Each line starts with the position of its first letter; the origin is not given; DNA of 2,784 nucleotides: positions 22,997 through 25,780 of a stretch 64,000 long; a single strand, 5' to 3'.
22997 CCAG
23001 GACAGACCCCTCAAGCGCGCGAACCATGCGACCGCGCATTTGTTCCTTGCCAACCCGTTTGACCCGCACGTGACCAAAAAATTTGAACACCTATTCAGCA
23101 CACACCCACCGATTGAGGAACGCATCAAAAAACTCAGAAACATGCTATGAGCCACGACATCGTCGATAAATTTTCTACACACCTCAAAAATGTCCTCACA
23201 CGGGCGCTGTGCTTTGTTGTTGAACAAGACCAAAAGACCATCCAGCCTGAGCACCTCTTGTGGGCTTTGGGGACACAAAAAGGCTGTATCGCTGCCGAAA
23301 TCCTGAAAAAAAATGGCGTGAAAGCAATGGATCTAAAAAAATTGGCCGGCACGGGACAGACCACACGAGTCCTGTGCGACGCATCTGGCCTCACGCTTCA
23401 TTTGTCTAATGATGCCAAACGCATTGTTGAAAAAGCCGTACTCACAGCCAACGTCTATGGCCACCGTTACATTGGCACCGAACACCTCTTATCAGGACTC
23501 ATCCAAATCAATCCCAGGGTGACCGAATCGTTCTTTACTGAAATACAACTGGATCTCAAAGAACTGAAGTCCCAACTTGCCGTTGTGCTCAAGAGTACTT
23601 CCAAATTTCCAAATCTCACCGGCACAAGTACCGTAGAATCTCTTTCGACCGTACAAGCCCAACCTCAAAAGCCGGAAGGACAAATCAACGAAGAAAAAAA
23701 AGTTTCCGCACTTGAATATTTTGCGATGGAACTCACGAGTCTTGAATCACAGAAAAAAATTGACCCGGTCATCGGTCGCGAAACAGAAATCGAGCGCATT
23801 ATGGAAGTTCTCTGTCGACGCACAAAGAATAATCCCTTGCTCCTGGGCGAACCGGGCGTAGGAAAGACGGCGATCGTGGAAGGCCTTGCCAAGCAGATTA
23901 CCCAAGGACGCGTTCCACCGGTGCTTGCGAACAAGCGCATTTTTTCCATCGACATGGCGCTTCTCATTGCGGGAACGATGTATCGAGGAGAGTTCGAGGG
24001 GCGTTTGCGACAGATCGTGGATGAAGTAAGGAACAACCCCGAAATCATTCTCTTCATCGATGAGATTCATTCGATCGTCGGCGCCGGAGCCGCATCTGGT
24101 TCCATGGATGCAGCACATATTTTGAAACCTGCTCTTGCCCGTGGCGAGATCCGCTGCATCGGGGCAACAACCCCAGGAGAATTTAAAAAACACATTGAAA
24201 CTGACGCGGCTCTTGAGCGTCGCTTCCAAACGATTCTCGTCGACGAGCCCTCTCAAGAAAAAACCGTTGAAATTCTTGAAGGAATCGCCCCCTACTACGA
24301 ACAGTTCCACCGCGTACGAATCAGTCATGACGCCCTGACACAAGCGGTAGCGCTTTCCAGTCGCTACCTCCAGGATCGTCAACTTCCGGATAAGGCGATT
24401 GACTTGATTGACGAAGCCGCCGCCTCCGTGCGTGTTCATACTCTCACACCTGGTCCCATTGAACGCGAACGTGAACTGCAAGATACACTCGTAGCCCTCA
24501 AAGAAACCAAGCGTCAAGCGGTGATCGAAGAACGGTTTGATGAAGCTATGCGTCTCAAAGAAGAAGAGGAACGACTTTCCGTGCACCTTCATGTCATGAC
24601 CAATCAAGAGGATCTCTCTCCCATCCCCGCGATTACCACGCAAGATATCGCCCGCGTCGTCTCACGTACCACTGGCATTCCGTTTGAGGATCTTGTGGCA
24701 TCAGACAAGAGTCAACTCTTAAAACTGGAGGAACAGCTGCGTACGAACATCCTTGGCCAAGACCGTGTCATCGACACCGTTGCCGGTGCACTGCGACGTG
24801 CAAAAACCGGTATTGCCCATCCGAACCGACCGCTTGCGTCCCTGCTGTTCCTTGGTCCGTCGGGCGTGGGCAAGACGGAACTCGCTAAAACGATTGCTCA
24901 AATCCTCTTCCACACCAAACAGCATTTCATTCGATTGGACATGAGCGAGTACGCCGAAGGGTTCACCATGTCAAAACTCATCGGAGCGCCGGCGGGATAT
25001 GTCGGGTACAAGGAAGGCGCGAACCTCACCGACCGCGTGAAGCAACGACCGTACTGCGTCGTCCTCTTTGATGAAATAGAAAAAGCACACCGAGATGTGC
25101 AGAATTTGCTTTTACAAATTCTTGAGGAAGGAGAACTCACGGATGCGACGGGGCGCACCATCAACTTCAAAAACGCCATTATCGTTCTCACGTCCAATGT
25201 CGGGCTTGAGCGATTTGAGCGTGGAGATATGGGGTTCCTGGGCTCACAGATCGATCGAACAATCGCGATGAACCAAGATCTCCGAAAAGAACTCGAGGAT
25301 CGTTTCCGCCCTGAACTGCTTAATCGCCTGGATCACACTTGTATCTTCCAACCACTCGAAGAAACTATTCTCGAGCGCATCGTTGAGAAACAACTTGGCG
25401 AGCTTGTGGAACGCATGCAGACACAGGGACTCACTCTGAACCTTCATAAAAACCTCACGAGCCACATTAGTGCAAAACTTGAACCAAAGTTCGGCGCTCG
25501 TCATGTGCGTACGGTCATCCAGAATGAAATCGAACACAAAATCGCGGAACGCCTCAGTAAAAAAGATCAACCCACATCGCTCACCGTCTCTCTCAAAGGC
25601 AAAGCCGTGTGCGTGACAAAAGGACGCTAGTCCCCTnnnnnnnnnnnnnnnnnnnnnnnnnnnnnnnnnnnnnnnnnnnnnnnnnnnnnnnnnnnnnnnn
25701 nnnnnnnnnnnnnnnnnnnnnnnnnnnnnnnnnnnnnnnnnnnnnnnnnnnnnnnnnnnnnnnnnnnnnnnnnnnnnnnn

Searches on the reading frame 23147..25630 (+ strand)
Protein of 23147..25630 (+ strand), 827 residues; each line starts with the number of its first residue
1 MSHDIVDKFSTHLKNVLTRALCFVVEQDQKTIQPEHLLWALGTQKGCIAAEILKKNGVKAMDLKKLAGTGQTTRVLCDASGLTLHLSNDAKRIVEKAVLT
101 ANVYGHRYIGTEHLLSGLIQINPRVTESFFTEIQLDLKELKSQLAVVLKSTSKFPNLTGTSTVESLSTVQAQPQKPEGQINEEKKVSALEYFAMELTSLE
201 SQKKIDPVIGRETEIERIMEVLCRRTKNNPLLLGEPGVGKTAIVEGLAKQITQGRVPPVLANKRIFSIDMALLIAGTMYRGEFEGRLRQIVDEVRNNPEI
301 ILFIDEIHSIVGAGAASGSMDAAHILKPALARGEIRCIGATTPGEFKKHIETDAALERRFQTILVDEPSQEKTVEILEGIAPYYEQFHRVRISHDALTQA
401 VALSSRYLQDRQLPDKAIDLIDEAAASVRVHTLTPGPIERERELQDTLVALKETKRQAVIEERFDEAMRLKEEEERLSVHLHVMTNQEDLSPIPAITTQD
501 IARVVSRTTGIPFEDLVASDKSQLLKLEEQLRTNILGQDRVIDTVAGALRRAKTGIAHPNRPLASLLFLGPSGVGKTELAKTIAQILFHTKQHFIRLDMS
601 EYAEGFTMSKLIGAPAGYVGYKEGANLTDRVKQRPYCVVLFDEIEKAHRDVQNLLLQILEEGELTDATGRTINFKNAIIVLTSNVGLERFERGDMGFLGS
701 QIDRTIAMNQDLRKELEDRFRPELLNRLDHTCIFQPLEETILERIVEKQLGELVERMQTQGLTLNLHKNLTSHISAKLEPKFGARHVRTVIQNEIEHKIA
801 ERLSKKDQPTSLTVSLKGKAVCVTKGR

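Call 38: search_protein_families(library=pfam, proteins=[window:23147-25630:+], max_evalue=0.001)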
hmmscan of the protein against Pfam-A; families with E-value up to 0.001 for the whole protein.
window:23147-25630:+ (827 aa): 30 families (the best 25 are shown)
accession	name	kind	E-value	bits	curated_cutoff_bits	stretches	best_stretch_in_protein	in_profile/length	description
PF07724.20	AAA_2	-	1.7e-63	214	27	1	561-730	1-165/166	AAA domain (Cdc48 subfamily)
PF17871.7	AAA_lid_9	-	5.7e-30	103.7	22.8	1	369-473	1-103/104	AAA lid domain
PF00004.35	AAA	-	2.8e-27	96.2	21.2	2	231-361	2-124/131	ATPase family associated with various cellular activities (AAA)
PF07728.20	AAA_5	-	4.4e-18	66.1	22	2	566-684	2-122/139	AAA domain (dynein-related subfamily)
PF00158.32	Sigma54_activat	-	2.4e-16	60.3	20.2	1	562-687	21-145/168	Sigma-54 interaction domain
PF10431.15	ClpB_D2-small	-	1.3e-14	54.4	21.9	1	737-807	1-72/81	C-terminal, D2-small domain, of ClpB protein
PF13191.12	AAA_16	-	7.1e-14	53.1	32.6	1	208-254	2-51/167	AAA ATPase domain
PF02861.25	Clp_N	-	9.9e-14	51.7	20.7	2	101-144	5-48/53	Clp amino terminal domain, pathogenicity island component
PF01637.24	ATPase_2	-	1.7e-07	31.8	33.2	0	211-250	4-43/225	ATPase domain predominantly from Archaea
PF20030.5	bpMoxR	-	3.3e-07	30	27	0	208-255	14-58/205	MoxR domain in the MoxR-vWA-beta-propeller ternary systems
PF13173.12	AAA_14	-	1.2e-06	29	27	0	566-659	5-85/129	AAA domain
PF07726.17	AAA_3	-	1.4e-06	28.7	27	0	567-704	3-128/131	ATPase family associated with various cellular activities (AAA)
PF20720.3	nSTAND3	-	2.5e-06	27.7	27.2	0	225-253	15-43/155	Novel STAND NTPase 3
PF13401.12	AAA_22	-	3.2e-06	27.9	27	0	226-309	4-95/130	AAA domain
PF12775.13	AAA_7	-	3.7e-06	27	25.8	0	215-258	22-64/181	P-loop containing dynein motor region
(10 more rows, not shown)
